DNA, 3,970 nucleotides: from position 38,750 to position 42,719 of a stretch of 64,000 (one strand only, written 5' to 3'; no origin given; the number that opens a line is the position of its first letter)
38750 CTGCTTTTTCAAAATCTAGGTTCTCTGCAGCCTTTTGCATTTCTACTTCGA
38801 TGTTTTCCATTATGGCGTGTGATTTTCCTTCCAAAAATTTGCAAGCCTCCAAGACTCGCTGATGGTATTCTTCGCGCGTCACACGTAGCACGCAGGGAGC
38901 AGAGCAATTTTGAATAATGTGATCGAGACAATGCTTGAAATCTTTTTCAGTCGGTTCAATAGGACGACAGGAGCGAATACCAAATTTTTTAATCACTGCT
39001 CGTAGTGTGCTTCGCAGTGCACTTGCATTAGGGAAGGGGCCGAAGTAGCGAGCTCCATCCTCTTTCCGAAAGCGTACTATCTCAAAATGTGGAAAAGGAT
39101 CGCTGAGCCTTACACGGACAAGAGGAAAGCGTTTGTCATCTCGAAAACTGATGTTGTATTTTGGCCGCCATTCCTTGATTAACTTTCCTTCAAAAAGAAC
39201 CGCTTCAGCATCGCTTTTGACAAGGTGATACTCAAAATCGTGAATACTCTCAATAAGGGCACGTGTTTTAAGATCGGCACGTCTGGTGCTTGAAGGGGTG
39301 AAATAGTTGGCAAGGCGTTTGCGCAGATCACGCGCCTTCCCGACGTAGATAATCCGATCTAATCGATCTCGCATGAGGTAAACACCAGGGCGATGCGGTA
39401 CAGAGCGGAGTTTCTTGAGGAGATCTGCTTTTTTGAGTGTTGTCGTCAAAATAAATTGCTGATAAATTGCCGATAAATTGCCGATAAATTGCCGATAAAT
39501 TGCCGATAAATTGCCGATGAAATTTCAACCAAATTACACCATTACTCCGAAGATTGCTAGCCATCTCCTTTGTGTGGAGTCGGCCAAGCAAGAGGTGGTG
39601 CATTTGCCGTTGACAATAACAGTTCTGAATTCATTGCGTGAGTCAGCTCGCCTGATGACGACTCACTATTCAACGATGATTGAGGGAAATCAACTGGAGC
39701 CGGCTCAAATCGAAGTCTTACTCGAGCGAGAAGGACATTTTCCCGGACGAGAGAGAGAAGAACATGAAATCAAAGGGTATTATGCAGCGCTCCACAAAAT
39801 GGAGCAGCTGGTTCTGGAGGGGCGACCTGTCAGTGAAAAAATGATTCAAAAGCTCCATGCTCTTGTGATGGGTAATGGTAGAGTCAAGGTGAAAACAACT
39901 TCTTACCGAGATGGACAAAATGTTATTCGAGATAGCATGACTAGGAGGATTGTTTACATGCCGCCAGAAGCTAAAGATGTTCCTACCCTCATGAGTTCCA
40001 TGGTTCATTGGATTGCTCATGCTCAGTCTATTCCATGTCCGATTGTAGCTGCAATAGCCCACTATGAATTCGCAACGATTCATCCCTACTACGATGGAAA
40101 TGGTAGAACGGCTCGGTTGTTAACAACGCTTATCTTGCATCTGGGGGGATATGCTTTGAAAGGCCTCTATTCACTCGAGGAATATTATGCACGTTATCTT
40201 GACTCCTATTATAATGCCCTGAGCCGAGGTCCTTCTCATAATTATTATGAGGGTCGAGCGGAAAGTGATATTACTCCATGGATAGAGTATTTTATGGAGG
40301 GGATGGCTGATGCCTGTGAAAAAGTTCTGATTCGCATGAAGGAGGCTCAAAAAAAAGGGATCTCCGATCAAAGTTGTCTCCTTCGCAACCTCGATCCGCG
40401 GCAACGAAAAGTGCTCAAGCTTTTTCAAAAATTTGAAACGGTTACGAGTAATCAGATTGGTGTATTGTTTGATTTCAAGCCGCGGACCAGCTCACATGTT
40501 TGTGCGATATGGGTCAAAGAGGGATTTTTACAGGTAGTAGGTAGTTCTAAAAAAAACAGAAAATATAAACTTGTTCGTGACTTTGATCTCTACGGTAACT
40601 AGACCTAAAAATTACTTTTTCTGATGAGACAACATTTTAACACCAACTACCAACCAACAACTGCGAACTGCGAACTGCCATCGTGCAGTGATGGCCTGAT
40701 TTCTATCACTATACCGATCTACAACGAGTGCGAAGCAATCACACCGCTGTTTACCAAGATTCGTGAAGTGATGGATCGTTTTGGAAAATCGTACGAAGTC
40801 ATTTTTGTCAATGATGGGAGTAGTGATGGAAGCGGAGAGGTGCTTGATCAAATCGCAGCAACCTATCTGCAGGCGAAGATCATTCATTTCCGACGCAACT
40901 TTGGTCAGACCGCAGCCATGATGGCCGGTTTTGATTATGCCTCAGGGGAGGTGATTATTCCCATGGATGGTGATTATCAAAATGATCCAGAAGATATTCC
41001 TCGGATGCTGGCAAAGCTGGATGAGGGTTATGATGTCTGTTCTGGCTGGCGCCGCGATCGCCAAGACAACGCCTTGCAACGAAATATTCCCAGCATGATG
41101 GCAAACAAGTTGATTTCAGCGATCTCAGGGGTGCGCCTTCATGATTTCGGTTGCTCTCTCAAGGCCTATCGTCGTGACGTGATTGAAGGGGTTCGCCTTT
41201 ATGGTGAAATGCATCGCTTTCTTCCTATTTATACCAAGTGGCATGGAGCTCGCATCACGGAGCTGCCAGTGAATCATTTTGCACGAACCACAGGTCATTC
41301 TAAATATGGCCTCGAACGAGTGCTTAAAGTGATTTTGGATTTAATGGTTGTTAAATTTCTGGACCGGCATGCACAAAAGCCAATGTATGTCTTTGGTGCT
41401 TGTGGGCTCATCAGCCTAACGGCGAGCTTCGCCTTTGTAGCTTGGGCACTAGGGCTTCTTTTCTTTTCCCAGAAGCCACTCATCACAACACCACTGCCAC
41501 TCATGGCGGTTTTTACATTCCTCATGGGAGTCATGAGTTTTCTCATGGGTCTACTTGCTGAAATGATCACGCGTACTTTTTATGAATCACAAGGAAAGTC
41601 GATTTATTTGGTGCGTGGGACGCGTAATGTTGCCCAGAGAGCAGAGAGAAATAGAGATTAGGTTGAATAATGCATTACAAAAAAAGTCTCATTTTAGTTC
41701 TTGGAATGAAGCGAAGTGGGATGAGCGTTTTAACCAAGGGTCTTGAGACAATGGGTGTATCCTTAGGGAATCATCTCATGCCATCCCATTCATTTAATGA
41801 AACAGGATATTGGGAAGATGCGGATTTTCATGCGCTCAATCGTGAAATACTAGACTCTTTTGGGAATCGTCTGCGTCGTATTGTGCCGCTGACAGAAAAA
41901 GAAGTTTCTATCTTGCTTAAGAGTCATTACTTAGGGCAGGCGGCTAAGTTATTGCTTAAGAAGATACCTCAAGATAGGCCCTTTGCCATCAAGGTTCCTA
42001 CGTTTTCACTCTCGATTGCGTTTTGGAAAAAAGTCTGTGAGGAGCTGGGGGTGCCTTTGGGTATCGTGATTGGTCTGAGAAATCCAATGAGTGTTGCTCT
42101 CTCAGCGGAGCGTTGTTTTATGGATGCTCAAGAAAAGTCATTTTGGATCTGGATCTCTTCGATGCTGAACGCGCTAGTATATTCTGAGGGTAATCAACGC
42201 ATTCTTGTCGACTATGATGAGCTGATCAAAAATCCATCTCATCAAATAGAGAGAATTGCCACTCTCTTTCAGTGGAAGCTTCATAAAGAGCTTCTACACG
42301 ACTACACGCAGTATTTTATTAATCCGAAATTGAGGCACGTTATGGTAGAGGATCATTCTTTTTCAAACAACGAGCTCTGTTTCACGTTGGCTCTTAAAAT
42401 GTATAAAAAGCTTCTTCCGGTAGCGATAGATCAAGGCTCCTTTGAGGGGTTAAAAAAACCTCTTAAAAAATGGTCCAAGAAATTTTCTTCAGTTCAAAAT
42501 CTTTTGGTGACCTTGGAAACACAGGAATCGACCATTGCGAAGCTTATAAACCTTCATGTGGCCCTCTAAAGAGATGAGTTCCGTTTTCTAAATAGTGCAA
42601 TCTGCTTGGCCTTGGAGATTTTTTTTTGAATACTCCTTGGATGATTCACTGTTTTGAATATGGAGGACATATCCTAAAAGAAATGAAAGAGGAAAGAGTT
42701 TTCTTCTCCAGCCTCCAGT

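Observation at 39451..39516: Six 11-bp tandem repeats make up the entire divergent uvrC-fic promoter region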

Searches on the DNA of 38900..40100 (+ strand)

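Call 24: search_dna_similar(query=window:39440-39530:+, collection=plasmids, mode=distant, max_evalue=1, max_rows=40)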
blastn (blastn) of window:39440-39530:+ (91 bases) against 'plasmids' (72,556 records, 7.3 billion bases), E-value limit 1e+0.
No match.

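Call 54: search_rna_families(source=window, start=38900, end=40100, threshold=evalue, max_evalue=1)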
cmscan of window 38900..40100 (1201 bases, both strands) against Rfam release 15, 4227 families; matches with E-value up to 1: 0.
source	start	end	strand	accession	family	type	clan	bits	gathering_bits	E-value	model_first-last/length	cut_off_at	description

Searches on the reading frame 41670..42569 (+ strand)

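Call 5: search_protein_families(library=pfam, proteins=[window:41670-42569:+])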
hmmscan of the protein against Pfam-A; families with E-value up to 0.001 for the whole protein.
window:41670-42569:+ (299 aa): 1 family
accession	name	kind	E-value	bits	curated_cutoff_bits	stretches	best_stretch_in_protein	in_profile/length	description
PF00685.33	Sulfotransfer_1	-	0.00021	21.2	22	1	160-229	139-208/255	Sulfotransferase domain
